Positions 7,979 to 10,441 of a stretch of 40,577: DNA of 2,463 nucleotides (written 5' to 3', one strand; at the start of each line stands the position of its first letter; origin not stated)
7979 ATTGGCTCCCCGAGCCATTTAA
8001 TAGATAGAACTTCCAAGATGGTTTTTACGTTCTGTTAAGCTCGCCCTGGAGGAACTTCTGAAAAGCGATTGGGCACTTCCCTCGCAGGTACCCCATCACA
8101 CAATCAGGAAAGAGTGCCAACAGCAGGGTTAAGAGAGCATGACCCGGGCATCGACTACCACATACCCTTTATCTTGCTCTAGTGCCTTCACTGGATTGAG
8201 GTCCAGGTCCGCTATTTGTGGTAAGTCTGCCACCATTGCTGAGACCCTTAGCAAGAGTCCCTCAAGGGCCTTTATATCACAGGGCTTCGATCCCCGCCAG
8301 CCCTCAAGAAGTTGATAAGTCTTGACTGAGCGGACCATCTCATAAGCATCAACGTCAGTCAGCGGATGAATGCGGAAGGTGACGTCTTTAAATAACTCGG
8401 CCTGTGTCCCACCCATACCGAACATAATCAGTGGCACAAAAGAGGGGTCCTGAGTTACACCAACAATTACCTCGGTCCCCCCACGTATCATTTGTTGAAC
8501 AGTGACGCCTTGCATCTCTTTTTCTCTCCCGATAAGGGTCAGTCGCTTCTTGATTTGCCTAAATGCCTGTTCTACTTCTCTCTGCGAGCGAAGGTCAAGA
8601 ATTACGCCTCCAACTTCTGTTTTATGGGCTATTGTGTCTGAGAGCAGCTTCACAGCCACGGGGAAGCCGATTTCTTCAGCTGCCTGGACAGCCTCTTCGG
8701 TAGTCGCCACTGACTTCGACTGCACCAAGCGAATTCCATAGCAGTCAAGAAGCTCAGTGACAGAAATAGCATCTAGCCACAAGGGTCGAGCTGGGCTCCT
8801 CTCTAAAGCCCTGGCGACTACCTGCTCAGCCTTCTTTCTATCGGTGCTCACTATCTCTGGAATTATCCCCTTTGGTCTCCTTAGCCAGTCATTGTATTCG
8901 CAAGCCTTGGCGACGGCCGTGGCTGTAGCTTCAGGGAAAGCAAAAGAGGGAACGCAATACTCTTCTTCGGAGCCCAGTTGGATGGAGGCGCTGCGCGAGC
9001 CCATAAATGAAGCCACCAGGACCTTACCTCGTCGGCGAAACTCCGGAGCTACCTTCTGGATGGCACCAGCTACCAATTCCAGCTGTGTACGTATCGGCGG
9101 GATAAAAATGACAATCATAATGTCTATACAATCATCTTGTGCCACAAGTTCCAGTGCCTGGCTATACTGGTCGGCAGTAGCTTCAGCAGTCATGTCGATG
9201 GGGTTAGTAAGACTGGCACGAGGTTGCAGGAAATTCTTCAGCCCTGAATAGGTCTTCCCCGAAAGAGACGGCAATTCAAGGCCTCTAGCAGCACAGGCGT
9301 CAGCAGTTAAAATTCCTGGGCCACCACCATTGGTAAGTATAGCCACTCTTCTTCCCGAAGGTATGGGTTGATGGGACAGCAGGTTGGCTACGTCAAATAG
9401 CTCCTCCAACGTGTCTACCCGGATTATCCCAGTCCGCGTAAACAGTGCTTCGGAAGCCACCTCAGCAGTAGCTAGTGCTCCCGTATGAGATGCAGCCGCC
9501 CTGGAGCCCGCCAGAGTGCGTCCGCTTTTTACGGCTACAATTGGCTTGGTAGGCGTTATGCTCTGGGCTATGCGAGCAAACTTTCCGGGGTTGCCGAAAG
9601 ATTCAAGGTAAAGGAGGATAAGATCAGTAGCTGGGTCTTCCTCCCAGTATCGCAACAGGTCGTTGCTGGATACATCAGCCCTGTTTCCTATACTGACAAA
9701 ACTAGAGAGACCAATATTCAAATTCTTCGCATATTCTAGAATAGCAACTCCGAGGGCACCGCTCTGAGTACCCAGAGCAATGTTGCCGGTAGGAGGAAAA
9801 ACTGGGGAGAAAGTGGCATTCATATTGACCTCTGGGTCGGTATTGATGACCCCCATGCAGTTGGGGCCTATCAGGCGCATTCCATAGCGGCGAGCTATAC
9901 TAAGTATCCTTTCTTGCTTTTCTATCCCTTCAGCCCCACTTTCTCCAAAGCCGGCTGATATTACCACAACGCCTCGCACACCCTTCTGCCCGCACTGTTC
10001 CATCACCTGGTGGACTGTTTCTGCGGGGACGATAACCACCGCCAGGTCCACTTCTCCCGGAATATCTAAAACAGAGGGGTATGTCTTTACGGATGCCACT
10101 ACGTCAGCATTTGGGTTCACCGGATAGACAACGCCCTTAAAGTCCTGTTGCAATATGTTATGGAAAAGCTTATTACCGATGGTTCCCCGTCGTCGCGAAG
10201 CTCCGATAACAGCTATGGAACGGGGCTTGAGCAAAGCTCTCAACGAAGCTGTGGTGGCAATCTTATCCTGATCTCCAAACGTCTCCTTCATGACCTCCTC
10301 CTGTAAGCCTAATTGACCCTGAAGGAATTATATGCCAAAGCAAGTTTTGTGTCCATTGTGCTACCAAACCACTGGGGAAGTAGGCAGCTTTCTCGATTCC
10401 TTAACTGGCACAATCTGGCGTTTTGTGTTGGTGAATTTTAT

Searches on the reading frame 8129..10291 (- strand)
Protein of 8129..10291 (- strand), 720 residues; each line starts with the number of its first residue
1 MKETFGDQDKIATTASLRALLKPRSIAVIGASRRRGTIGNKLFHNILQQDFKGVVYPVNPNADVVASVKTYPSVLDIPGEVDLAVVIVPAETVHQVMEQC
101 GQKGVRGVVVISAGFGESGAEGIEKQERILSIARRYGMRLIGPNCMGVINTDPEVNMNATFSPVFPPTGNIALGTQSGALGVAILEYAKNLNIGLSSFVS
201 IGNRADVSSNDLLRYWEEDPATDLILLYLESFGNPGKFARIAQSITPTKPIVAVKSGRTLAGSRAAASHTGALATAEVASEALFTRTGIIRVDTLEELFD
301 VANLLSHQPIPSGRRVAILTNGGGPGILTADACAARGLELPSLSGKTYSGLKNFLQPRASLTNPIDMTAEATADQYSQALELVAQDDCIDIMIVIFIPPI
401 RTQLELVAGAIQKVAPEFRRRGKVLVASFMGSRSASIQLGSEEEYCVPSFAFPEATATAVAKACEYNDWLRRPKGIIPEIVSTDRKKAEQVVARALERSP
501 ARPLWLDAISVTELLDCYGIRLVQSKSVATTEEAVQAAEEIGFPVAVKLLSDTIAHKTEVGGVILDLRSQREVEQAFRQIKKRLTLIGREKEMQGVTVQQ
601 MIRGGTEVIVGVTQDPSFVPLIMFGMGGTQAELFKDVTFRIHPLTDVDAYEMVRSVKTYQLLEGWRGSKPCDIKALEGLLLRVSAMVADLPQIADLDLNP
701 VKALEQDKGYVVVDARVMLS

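Call 10: search_protein_families(library=pfam, proteins=[window:8129-10291:-], max_evalue=0.01)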
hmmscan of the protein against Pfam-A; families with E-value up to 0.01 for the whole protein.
window:8129-10291:- (720 aa): 6 families
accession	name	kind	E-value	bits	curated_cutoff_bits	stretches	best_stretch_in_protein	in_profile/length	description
PF13549.11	ATP-grasp_5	-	1.2e-76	257.4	27.6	1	505-719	9-221/221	ATP-grasp domain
PF13607.11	Succ_CoA_lig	-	1.6e-52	177.4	27.4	1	169-305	2-138/138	Succinyl-CoA ligase like flavodoxin domain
PF13380.12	CoA_binding_2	-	2.8e-25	89.5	22.8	1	24-150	1-115/116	CoA binding domain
PF02629.25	CoA_binding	-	1.6e-14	54.8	22.3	1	22-114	2-97/97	CoA binding domain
PF19045.5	Ligase_CoA_2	-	8.1e-11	42.6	23.7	1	316-471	1-156/162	Ligase-CoA domain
PF02786.22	CPSase_L_D2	-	0.0083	16.1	19.8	0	510-548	4-44/211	Carbamoyl-phosphate synthase L chain, ATP binding domain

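Call 94: list_cluster_members(proteins=[P0001, window:8129-10288:-])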
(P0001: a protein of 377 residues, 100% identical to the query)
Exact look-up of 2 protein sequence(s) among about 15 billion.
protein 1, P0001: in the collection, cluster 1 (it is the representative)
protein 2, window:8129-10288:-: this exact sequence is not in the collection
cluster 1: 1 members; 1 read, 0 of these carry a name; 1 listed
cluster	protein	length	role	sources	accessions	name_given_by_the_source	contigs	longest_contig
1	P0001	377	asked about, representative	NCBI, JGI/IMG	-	-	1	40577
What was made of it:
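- Tried and rejected: Host identification through cluster names gave nothing (call 94).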
